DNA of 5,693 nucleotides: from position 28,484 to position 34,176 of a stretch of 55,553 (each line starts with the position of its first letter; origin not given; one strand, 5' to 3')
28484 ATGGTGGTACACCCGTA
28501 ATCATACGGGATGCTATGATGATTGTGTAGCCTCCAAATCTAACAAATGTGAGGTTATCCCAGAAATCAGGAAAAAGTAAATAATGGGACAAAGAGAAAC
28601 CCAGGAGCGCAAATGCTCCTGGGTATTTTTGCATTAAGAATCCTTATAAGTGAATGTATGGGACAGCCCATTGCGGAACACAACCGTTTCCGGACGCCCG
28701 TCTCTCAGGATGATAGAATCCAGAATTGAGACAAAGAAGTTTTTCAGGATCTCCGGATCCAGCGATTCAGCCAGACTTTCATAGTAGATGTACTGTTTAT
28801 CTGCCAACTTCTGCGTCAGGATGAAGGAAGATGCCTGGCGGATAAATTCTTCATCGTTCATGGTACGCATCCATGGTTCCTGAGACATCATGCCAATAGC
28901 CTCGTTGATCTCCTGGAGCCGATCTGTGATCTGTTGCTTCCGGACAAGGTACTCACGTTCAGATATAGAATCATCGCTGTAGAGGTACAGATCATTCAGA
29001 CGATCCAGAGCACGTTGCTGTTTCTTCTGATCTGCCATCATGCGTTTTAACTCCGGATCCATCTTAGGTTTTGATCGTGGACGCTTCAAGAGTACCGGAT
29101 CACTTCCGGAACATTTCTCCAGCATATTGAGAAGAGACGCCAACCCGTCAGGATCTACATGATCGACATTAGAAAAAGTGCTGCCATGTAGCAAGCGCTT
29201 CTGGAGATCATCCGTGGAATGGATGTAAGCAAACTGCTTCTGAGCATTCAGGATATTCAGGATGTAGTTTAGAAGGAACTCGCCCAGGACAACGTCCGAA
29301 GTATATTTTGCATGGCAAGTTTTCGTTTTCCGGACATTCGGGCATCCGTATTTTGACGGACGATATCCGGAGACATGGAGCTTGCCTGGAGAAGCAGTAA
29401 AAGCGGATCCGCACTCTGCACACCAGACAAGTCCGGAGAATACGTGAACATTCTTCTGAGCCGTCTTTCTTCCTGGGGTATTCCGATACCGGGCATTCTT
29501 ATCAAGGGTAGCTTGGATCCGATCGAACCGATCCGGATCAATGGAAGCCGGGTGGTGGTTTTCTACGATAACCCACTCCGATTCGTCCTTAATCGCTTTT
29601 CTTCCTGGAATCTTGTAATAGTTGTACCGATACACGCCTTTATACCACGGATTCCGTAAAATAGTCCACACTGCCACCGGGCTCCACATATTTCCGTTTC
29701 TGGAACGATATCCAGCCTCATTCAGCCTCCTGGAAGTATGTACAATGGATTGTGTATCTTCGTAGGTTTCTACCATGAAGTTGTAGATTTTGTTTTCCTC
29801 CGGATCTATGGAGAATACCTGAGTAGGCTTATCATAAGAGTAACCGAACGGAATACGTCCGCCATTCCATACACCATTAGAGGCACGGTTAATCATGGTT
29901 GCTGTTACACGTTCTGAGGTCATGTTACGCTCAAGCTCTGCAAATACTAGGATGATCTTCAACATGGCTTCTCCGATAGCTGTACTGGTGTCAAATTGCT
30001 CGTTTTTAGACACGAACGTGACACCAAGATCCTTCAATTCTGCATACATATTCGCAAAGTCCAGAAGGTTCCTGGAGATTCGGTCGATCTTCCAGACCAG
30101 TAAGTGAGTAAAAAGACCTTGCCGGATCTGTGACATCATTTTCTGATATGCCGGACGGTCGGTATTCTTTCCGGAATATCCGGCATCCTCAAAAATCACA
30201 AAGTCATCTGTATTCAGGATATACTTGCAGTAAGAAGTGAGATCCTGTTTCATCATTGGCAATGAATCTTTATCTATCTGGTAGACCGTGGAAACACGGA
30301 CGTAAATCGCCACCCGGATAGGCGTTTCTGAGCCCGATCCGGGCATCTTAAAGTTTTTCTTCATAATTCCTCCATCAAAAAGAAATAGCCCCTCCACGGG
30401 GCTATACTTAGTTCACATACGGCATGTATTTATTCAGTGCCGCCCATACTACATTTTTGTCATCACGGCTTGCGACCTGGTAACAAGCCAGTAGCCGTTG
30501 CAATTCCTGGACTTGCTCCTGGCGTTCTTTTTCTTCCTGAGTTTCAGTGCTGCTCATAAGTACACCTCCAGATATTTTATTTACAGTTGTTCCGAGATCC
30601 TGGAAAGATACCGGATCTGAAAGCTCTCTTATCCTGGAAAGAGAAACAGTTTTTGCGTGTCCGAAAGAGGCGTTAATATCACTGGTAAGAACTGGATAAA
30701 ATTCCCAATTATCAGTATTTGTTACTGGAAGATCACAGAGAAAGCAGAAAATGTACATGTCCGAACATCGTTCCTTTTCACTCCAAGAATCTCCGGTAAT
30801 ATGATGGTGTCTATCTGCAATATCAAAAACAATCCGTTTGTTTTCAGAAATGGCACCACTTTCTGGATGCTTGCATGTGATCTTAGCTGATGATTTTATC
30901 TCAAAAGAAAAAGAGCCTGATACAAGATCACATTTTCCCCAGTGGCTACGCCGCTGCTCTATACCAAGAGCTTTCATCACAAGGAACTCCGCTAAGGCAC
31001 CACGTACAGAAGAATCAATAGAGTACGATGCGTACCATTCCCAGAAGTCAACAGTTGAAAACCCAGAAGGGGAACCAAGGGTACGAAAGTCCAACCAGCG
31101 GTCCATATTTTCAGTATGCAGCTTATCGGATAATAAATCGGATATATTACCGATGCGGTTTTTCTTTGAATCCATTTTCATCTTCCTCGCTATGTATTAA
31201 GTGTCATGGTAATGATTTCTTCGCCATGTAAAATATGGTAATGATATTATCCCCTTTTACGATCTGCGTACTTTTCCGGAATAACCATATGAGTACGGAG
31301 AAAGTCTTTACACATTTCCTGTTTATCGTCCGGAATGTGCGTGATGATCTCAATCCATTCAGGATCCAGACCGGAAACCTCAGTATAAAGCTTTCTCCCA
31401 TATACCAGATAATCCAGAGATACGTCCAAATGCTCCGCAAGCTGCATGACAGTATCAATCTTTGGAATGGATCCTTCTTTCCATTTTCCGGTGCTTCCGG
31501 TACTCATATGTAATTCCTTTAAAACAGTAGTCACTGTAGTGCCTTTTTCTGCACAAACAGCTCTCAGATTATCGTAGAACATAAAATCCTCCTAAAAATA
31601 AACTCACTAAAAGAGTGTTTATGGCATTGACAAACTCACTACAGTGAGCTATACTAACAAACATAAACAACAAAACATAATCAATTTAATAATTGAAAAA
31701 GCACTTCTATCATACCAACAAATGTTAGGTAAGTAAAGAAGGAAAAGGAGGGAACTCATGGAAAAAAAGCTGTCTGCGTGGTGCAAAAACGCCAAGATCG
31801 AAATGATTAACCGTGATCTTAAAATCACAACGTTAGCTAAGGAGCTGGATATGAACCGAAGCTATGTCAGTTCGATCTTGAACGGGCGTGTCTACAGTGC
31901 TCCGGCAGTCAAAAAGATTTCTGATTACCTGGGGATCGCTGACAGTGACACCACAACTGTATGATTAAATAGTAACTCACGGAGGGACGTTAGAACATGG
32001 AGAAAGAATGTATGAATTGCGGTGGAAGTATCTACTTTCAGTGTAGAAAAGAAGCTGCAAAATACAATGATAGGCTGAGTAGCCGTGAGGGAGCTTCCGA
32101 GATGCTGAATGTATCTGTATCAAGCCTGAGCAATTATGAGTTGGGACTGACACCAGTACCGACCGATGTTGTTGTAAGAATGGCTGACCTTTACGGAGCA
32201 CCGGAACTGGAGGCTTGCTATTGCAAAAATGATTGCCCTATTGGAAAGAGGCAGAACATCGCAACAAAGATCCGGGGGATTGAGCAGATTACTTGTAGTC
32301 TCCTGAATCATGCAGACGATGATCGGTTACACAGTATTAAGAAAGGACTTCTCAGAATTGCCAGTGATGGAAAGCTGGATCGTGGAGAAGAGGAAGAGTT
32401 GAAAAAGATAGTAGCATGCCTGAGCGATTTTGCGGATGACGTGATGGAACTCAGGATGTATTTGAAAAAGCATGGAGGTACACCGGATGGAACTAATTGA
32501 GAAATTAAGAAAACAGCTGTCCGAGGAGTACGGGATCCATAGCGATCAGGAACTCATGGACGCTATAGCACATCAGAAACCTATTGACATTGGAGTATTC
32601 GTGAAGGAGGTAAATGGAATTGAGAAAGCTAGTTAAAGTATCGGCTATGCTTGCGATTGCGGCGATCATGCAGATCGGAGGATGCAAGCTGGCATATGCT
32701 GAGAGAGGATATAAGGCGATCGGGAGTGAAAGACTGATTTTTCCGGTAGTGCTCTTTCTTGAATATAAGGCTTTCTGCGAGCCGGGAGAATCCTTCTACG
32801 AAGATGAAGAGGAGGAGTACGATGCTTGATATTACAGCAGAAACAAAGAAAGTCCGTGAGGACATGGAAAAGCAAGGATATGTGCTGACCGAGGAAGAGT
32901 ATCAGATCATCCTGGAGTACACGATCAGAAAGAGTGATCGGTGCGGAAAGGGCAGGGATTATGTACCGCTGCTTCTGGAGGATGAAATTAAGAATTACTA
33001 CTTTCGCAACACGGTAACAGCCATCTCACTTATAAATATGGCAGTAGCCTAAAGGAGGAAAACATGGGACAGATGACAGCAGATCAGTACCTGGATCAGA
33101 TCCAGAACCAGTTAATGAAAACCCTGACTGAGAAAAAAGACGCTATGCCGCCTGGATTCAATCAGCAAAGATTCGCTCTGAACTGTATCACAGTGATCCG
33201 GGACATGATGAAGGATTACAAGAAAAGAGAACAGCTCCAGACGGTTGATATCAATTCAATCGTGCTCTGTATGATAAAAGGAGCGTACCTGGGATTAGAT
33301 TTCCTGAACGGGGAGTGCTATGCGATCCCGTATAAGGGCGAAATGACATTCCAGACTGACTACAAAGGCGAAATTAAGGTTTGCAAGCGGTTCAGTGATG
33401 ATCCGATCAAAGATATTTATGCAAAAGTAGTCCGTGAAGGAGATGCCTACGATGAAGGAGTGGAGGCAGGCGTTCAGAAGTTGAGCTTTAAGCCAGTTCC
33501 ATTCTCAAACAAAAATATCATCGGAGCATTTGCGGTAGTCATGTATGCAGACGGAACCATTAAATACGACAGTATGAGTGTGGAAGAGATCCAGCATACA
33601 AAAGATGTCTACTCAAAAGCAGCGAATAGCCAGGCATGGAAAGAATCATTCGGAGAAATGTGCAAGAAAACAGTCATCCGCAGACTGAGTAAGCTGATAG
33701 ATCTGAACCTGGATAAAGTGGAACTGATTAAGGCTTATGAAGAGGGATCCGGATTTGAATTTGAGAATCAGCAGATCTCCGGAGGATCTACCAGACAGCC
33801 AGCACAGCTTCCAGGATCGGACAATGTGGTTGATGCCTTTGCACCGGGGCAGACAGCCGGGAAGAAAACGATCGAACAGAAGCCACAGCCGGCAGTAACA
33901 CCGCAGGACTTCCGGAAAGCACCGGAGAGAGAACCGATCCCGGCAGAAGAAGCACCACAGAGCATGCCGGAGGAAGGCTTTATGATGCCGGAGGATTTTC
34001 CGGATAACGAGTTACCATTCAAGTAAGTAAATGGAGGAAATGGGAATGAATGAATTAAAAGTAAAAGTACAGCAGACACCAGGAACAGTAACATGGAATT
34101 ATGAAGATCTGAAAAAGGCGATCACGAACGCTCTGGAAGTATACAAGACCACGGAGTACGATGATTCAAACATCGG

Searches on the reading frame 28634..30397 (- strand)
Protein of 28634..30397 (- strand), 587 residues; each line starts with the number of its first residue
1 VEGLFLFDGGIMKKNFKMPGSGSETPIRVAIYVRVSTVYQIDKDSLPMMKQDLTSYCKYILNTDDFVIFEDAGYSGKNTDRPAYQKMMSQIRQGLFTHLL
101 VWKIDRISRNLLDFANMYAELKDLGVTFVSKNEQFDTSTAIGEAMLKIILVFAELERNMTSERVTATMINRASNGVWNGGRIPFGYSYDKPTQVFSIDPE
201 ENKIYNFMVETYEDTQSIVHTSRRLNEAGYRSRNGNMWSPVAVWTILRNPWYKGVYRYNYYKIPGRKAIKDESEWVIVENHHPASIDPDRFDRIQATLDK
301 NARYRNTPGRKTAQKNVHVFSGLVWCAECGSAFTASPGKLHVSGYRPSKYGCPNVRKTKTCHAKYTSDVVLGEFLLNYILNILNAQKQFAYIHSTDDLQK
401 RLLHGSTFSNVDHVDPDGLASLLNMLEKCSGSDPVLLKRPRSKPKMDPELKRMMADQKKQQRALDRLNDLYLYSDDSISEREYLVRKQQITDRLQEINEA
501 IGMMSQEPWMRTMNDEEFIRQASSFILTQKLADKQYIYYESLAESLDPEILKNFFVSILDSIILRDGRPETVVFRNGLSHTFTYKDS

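Call 56: search_protein_families(library=pfam, proteins=[window:28634-30397:-], max_evalue=0.001)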
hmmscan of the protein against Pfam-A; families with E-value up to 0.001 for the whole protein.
window:28634-30397:- (587 aa): 3 families
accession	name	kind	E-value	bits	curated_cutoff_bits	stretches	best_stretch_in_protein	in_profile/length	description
PF00239.26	Resolvase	-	1e-35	123.4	23.3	1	29-177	1-145/145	Resolvase, N terminal domain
PF07508.19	Recombinase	-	4.3e-22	78.7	21.1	1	199-301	1-102/102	Recombinase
PF13408.12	Zn_ribbon_recom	-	1.5e-09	38.5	25.3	1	320-379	2-57/58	Recombinase zinc beta ribbon domain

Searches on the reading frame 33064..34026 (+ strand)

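Call 56: search_protein_families(library=pfam, proteins=[window:33064-34026:+], max_evalue=0.001)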
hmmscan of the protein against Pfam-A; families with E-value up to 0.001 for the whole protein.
window:33064-34026:+ (320 aa): 1 family
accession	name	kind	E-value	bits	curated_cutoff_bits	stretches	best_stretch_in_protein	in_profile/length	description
PF03837.19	RecT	-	1.3e-34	119.9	24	1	44-227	3-187/198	RecT family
